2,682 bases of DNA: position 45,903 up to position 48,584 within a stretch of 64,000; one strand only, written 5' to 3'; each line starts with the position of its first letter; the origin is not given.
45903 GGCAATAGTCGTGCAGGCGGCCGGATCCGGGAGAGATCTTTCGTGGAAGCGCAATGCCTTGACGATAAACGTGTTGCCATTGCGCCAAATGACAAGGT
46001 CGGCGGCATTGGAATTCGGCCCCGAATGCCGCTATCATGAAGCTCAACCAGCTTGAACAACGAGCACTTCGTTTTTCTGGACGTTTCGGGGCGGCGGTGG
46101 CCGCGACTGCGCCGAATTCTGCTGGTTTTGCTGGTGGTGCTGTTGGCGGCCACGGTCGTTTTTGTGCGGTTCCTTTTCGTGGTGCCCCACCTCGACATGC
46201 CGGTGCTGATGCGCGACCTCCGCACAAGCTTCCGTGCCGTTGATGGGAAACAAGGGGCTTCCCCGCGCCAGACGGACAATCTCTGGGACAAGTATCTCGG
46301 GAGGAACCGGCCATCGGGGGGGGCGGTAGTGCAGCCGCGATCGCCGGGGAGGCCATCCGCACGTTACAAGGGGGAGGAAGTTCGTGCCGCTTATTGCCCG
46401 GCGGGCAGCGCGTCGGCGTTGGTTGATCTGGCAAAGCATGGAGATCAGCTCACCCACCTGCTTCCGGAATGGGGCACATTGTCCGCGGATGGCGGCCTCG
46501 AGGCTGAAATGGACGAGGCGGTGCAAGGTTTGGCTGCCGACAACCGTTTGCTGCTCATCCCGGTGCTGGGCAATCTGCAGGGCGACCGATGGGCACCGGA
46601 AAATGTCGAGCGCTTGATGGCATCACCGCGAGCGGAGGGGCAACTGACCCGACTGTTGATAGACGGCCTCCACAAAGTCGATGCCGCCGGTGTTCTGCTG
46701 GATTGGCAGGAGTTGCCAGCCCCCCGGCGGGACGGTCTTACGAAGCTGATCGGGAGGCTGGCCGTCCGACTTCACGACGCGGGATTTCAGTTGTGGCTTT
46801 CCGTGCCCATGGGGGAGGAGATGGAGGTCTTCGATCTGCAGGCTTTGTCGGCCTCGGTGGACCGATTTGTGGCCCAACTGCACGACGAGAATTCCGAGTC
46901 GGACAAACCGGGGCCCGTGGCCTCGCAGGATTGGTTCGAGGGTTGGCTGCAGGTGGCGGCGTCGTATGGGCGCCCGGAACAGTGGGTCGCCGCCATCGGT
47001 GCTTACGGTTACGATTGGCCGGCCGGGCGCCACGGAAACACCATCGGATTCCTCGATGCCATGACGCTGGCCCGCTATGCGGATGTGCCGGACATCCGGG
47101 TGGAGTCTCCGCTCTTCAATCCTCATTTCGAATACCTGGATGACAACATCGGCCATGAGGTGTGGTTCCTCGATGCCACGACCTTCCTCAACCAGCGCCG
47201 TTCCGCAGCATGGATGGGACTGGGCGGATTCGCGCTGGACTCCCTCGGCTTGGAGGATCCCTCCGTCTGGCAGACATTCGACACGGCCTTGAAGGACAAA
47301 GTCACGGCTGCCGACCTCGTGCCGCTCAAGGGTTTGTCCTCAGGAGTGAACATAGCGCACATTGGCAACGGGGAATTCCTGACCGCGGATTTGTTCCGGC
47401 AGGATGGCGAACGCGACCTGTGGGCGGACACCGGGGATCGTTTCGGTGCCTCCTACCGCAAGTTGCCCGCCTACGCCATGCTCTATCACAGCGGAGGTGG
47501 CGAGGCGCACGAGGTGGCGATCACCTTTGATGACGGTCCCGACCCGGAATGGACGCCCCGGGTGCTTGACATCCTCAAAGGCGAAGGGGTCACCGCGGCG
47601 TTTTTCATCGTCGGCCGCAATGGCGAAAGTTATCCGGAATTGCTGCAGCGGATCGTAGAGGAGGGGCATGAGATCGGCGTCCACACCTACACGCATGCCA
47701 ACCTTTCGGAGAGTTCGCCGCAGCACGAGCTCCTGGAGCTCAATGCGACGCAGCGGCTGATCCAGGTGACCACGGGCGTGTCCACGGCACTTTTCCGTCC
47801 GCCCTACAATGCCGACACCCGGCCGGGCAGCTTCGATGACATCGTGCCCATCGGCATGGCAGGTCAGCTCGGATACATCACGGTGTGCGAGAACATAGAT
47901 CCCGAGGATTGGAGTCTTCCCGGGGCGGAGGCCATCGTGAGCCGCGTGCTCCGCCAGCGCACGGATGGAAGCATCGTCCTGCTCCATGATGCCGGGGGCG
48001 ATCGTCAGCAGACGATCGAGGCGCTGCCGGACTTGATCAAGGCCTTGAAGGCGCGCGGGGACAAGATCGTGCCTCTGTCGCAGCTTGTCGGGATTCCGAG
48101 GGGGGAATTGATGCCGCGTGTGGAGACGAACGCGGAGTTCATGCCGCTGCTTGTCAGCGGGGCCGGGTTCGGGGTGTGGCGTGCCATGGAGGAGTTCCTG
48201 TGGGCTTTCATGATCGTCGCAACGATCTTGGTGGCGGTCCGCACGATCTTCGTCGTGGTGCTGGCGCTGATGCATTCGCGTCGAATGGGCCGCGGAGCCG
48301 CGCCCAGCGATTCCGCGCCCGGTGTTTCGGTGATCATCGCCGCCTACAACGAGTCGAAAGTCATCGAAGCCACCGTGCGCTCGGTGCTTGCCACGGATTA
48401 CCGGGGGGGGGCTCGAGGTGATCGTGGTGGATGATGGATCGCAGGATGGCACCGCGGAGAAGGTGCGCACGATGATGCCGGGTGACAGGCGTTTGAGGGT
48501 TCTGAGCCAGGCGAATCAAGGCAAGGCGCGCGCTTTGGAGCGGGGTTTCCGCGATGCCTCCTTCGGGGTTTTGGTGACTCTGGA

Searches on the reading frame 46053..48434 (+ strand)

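Call 9: search_protein_families(library=pfam, proteins=[window:46053-48434:+], max_evalue=0.01)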
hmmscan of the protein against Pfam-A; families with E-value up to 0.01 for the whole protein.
window:46053-48434:+ (793 aa): 3 families
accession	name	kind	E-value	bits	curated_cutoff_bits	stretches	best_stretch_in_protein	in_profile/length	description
PF01522.26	Polysacc_deac_1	-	6.8e-33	113.7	23.1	1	484-587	5-107/124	Polysaccharide deacetylase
PF00535.33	Glycos_transf_2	-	0.0055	17.1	23.3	0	759-782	1-24/168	Glycosyl transferase family 2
PF13641.12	Glyco_tranf_2_3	-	0.0067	16.9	27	0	756-783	1-28/230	Glycosyltransferase like family 2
